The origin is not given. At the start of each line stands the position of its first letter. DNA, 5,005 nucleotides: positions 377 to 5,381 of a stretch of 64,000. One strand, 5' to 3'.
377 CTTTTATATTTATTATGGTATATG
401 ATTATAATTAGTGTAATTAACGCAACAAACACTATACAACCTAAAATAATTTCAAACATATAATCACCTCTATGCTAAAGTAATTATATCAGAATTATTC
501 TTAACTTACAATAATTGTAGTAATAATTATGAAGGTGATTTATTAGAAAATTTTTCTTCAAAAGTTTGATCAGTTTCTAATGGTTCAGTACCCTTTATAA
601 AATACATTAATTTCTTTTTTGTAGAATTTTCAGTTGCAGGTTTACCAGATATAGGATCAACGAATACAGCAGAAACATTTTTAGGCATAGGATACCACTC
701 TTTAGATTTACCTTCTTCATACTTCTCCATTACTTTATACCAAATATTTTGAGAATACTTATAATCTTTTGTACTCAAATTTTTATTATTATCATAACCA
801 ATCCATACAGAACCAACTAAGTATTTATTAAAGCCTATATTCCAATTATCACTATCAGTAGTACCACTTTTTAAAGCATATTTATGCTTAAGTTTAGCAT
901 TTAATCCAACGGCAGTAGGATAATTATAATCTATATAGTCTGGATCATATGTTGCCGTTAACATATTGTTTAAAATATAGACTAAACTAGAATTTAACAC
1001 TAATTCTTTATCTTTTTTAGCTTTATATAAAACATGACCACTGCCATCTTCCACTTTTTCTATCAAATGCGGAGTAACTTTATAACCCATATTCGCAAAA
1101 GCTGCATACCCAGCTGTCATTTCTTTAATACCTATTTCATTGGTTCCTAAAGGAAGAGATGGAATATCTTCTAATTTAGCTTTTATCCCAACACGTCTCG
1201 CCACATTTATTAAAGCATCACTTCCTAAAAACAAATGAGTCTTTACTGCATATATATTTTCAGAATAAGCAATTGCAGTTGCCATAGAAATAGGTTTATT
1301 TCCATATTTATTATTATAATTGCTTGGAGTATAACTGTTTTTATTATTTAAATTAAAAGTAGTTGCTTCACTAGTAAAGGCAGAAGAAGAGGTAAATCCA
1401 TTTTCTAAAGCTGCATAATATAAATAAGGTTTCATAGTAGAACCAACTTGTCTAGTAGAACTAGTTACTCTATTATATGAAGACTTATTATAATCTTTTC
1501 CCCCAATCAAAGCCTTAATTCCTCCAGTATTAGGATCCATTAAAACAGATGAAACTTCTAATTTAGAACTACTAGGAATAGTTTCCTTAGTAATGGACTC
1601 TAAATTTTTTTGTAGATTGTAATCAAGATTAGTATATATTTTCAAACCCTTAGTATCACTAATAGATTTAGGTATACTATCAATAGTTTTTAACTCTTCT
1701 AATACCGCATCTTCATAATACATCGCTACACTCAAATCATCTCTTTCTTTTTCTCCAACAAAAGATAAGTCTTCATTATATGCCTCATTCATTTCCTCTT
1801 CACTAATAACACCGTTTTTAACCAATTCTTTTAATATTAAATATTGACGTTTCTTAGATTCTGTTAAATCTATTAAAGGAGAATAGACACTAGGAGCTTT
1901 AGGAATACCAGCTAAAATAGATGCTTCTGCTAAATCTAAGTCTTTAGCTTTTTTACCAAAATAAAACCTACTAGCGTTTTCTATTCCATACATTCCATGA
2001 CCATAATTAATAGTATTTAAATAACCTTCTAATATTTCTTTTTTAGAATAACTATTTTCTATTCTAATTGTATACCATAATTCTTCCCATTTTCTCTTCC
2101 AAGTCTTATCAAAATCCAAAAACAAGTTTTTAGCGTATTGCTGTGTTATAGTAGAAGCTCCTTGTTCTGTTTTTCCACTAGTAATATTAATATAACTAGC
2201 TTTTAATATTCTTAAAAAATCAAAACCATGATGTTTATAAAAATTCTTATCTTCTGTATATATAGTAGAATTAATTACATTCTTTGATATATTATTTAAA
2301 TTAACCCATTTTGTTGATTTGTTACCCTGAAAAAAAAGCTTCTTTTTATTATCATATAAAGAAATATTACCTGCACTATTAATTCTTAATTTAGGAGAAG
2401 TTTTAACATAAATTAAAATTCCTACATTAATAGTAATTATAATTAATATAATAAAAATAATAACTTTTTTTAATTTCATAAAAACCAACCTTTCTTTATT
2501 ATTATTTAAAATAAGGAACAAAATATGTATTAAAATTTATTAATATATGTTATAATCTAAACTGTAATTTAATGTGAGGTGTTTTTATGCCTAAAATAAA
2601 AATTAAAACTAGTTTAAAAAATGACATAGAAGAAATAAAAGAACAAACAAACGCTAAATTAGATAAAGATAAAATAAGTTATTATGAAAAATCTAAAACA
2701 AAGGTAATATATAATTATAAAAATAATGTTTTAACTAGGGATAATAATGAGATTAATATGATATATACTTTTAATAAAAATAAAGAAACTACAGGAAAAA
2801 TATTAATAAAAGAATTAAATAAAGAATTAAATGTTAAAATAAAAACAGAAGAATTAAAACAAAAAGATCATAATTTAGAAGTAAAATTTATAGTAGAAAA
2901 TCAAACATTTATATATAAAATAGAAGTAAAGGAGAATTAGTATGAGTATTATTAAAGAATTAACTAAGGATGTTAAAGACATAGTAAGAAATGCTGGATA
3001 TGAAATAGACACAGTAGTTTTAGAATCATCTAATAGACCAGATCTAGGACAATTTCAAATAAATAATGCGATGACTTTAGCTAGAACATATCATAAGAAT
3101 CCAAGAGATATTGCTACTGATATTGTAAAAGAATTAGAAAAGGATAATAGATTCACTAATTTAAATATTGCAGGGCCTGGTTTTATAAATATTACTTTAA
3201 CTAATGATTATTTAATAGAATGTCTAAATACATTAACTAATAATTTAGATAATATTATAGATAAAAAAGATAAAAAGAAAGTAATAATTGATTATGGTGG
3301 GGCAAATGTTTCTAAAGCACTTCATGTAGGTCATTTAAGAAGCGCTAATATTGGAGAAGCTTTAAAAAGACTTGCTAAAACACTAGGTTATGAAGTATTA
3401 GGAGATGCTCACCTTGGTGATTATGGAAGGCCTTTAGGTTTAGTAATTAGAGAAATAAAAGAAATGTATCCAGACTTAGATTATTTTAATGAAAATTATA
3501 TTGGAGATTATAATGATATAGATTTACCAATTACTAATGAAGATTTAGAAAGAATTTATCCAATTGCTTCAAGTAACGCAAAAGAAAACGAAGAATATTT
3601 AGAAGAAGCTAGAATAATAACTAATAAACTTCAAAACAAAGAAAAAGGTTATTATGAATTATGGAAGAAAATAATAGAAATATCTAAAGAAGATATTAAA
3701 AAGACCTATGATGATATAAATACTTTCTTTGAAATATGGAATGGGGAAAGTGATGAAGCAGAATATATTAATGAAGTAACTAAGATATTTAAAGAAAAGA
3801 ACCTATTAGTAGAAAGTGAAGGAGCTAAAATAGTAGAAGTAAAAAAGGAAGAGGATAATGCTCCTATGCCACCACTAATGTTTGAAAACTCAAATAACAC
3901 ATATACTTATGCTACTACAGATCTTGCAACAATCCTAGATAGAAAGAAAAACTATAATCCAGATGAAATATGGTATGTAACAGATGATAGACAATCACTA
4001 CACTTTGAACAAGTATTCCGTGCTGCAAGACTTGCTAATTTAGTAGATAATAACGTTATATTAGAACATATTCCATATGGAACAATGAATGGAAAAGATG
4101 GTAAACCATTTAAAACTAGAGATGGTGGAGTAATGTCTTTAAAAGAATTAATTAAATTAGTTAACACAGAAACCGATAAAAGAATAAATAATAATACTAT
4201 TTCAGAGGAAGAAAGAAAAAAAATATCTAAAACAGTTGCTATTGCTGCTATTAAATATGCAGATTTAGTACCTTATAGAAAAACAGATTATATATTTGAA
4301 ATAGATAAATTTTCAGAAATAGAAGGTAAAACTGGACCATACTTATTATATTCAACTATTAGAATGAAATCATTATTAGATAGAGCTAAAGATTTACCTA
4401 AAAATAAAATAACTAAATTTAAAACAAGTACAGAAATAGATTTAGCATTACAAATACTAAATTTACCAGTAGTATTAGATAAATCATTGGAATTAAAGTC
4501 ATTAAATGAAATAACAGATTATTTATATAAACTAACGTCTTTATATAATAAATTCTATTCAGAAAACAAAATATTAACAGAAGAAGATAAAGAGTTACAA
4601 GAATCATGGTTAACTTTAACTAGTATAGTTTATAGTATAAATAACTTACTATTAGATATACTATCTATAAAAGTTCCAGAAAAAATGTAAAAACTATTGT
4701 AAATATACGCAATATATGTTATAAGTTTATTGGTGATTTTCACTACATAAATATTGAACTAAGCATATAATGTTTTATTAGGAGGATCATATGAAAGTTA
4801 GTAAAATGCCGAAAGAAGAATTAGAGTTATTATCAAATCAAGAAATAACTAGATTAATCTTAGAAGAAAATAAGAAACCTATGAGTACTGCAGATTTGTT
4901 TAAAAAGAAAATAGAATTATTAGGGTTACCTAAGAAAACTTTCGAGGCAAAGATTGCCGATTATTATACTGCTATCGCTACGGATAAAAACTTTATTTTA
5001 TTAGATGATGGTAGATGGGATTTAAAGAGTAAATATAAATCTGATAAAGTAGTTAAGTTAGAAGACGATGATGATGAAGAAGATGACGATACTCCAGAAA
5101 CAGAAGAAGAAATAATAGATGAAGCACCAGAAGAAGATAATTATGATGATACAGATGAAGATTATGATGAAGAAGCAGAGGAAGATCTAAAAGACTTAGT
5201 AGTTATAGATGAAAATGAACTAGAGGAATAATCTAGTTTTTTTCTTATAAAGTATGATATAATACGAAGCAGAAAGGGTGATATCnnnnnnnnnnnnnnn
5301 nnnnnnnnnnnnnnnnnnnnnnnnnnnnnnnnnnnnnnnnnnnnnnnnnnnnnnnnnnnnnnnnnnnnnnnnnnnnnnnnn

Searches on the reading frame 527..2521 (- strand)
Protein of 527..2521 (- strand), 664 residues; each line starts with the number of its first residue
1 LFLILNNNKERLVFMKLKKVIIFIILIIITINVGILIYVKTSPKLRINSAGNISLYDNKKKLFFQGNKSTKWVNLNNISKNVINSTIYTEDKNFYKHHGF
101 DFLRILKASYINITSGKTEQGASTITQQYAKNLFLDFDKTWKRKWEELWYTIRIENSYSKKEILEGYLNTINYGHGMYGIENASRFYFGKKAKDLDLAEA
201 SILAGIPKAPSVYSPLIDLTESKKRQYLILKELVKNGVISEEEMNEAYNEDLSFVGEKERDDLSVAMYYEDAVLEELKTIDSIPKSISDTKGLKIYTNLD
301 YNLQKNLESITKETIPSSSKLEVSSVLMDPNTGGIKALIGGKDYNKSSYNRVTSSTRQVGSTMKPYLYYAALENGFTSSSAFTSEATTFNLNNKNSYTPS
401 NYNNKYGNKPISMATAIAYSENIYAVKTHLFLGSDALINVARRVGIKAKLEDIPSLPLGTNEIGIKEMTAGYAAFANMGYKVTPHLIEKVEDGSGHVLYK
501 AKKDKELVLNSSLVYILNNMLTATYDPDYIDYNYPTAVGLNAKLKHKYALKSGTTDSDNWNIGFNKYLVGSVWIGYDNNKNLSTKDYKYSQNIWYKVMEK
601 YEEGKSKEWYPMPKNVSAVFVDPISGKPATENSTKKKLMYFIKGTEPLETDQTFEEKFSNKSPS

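Call 69: search_protein_families(library=pfam, proteins=[window:527-2521:-], max_evalue=0.000001)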
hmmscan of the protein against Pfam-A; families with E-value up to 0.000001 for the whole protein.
window:527-2521:- (664 aa): 2 families
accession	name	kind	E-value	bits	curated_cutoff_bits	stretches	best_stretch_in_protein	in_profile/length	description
PF00912.28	Transgly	-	1.5e-61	207.4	27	1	66-233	10-177/178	Transglycosylase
PF00905.27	Transpeptidase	-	4.9e-25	88.8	22.1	1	325-599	3-299/299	Penicillin binding protein transpeptidase domain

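Call 81: find_encoding_contigs(protein=window:527-2521:-, flank=10000, max_places=1)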
Protein window:527-2521:- (664 aa): no gene with exactly this product is on record in the collection.

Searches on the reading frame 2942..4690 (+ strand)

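Call 69: search_protein_families(library=pfam, proteins=[window:2942-4690:+], max_evalue=0.000001)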
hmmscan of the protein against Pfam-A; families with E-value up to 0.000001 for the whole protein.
window:2942-4690:+ (582 aa): 3 families
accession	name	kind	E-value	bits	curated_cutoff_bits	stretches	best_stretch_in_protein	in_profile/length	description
PF00750.26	tRNA-synt_1d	-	9.8e-77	258.7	23.3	1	98-453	6-348/349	tRNA synthetases class I (R), catalytic domain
PF03485.21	Arg_tRNA_synt_N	-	3.6e-21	76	21.5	1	6-86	2-85/85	Arginyl tRNA synthetase N terminal domain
PF05746.21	DALR_1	-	4.4e-18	65.9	22.3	1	468-582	1-117/117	DALR anticodon binding domain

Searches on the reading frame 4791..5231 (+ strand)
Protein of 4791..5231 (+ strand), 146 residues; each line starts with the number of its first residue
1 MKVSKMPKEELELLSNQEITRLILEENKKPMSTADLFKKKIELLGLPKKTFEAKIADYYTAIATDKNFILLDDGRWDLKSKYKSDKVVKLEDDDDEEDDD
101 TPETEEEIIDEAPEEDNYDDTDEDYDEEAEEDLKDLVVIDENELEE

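Call 71: search_protein_families(library=ncbifam, proteins=[window:4791-5231:+], max_evalue=0.001)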
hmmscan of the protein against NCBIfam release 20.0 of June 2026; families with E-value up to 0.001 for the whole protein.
window:4791-5231:+ (146 aa): 2 families
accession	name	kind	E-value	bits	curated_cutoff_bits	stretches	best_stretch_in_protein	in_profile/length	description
TIGR04567.1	RNAP_delt_lowGC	equivalog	6.4e-17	61.5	42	1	14-89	3-78/83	DNA-directed RNA polymerase subunit delta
NF045964.1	RNAP_delt_plasma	equivalog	6.7e-07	29.3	72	1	17-79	4-76/77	DNA-directed RNA polymerase subunit delta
